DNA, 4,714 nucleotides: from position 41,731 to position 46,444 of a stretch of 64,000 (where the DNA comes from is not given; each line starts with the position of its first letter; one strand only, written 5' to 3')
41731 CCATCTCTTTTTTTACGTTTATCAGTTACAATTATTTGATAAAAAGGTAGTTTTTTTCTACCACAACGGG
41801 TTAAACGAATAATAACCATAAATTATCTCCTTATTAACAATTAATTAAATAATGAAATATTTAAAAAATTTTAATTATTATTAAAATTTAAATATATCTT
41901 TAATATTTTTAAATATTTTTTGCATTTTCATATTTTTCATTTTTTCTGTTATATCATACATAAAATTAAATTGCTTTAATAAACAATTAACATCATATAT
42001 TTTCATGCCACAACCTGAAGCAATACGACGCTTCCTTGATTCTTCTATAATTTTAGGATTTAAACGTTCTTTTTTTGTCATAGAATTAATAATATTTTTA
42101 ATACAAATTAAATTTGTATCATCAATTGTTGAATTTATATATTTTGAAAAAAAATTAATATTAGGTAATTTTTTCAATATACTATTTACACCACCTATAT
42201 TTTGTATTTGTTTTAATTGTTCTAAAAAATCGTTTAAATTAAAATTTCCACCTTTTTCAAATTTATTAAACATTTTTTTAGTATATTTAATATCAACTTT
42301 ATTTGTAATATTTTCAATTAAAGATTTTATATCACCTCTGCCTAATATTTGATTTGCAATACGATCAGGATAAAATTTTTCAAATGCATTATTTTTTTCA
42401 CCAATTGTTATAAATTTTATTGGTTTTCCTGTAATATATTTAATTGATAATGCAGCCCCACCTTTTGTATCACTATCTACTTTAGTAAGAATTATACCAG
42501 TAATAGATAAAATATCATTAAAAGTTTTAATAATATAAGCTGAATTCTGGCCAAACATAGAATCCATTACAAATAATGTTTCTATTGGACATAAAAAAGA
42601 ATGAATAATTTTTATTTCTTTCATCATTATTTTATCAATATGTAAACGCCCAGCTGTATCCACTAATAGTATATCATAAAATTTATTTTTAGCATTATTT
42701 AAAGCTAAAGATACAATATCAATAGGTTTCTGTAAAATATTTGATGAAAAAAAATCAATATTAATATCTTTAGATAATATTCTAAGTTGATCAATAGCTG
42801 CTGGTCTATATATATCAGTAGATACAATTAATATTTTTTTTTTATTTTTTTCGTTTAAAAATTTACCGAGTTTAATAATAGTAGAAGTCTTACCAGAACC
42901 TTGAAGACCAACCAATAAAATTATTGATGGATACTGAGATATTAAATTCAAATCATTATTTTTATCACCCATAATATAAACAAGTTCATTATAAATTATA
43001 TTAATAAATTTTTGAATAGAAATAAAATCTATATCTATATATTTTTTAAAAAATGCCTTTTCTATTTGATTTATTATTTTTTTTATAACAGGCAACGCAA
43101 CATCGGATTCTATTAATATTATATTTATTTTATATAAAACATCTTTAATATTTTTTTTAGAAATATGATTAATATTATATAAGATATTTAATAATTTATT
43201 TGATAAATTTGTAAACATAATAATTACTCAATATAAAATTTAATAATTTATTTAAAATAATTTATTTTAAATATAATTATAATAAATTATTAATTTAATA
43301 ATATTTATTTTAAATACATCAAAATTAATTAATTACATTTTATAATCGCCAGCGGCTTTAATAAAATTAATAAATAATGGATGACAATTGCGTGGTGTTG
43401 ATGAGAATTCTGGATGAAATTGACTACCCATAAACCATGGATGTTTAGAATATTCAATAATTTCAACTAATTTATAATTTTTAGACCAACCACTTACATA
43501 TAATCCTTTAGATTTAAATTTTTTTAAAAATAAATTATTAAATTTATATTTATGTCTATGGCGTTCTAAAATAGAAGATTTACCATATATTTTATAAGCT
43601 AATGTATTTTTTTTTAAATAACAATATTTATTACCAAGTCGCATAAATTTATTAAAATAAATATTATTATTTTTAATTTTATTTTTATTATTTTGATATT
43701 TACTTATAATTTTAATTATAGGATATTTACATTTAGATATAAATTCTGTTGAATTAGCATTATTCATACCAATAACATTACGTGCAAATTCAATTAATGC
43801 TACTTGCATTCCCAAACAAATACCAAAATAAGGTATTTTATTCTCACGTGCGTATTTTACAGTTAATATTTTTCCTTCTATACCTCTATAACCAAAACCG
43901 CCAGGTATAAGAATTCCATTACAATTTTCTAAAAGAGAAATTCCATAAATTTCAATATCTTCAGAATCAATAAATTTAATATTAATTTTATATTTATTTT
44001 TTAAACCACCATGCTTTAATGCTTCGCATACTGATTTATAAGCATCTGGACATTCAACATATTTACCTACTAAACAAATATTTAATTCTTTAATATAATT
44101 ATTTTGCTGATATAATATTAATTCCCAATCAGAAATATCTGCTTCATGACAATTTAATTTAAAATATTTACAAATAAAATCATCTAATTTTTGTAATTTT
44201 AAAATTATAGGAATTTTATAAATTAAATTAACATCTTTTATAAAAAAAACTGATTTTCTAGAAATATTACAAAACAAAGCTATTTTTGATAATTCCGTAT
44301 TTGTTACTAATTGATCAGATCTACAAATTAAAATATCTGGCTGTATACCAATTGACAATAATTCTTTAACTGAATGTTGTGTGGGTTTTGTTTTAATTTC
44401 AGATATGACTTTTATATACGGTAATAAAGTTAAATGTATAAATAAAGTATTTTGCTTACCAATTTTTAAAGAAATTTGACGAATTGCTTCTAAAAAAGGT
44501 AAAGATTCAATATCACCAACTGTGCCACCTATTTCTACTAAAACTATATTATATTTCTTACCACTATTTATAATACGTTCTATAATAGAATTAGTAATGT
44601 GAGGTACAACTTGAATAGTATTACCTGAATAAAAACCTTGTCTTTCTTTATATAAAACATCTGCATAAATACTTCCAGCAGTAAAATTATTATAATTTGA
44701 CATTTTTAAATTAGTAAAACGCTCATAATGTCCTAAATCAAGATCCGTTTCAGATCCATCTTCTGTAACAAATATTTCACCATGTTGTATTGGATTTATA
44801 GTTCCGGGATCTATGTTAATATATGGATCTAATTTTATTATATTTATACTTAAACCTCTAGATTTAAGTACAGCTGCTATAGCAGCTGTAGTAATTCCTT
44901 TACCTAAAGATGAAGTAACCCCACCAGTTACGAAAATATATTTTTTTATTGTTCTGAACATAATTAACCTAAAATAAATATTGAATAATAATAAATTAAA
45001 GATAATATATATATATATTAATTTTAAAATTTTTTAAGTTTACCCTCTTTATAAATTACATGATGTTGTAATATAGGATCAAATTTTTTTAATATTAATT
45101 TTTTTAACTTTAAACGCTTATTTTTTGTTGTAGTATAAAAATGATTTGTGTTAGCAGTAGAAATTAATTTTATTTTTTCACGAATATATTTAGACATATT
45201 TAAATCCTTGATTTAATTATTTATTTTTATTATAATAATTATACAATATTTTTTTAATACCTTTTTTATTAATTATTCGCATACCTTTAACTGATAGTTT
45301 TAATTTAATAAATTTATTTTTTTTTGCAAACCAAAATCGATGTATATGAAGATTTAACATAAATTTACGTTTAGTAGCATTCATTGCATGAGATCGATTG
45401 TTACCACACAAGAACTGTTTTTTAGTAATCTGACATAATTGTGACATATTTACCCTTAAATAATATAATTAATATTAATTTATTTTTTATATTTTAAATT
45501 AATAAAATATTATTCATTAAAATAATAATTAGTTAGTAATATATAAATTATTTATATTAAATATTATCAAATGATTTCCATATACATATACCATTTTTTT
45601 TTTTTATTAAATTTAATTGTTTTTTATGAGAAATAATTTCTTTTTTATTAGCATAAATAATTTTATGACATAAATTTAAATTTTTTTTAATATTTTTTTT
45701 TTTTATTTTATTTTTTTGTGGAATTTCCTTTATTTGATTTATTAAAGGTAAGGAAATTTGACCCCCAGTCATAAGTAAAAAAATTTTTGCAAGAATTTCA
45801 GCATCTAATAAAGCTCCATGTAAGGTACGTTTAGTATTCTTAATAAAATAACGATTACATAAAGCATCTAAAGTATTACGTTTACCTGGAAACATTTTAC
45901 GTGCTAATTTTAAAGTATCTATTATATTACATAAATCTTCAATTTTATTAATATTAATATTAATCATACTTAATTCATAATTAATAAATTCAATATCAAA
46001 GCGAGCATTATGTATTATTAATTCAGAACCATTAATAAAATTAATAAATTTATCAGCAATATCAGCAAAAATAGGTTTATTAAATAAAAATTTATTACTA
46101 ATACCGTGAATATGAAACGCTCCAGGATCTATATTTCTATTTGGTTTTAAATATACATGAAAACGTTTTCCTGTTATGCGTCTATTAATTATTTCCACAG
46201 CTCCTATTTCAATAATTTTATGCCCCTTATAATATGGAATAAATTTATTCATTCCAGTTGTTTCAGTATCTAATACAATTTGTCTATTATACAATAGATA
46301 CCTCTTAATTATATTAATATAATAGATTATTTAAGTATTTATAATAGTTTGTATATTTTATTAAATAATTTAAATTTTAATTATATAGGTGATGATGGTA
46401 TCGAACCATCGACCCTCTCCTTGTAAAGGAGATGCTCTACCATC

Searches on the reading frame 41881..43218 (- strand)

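Call 80: search_protein_families(library=pfam, proteins=[window:41881-43218:-], max_evalue=0.00001)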
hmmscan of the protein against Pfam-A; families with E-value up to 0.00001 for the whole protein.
window:41881-43218:- (445 aa): 3 families
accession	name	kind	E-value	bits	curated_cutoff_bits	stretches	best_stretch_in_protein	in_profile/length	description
PF00448.28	SRP54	-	2.8e-67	226.6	22.7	1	97-293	1-196/196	SRP54-type protein, GTPase domain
PF02978.25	SRP_SPB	-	2.4e-27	95.6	27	1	325-421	1-88/91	Signal peptide binding domain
PF02881.24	SRP54_N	-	2.7e-09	37.6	22.4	1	5-79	1-75/75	SRP54-type protein, helical bundle domain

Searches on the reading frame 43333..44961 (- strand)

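Call 14: search_protein_families(library=ncbifam, proteins=[window:43333-44961:-])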
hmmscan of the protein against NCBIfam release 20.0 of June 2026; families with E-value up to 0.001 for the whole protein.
window:43333-44961:- (542 aa): 8 families
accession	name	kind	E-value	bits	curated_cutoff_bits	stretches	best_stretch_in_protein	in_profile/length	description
NF003792.0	PRK05380.1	equivalog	3.2e-236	785.2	308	1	6-540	3-529/534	CTP synthase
TIGR00337.1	PyrG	equivalog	4.1e-228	758.2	462.75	1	6-536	3-526/526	glutamine hydrolyzing CTP synthase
NF004836.1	PRK06186.1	equivalog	1.7e-39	135.3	260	2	294-420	2-128/228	CTP synthase C-terminal region-related (seleno)protein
TIGR01368.1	CPSaseIIsmall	equivalog_domain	1.8e-08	33.8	307.35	0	346-388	216-259/361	glutamine-hydrolyzing carbamoyl-phosphate synthase small subunit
NF001975.0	PRK00758.1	equivalog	8e-07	28.8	198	0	344-396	40-89/185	GMP synthase subunit A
TIGR00888.1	guaA_Nterm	equivalog_domain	1.6e-05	24.4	172.15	0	346-397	41-92/188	glutamine-hydrolyzing GMP synthase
NF009475.0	PRK12838.1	equivalog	5.7e-05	22.2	221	0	346-388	210-253/359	carbamoyl phosphate synthase small subunit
NF006462.0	PRK08857.1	equivalog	0.00036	20.2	345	0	325-397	23-94/193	aminodeoxychorismate/anthranilate synthase component II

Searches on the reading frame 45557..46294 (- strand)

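Call 80: search_protein_families(library=pfam, proteins=[window:45557-46294:-], max_evalue=0.00001)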
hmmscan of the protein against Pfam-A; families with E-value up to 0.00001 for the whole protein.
window:45557-46294:- (245 aa): 1 family
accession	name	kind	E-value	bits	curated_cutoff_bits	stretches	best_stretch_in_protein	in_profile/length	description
PF00929.31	RNase_T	-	5.8e-39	134.7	24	1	6-172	1-164/164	Exonuclease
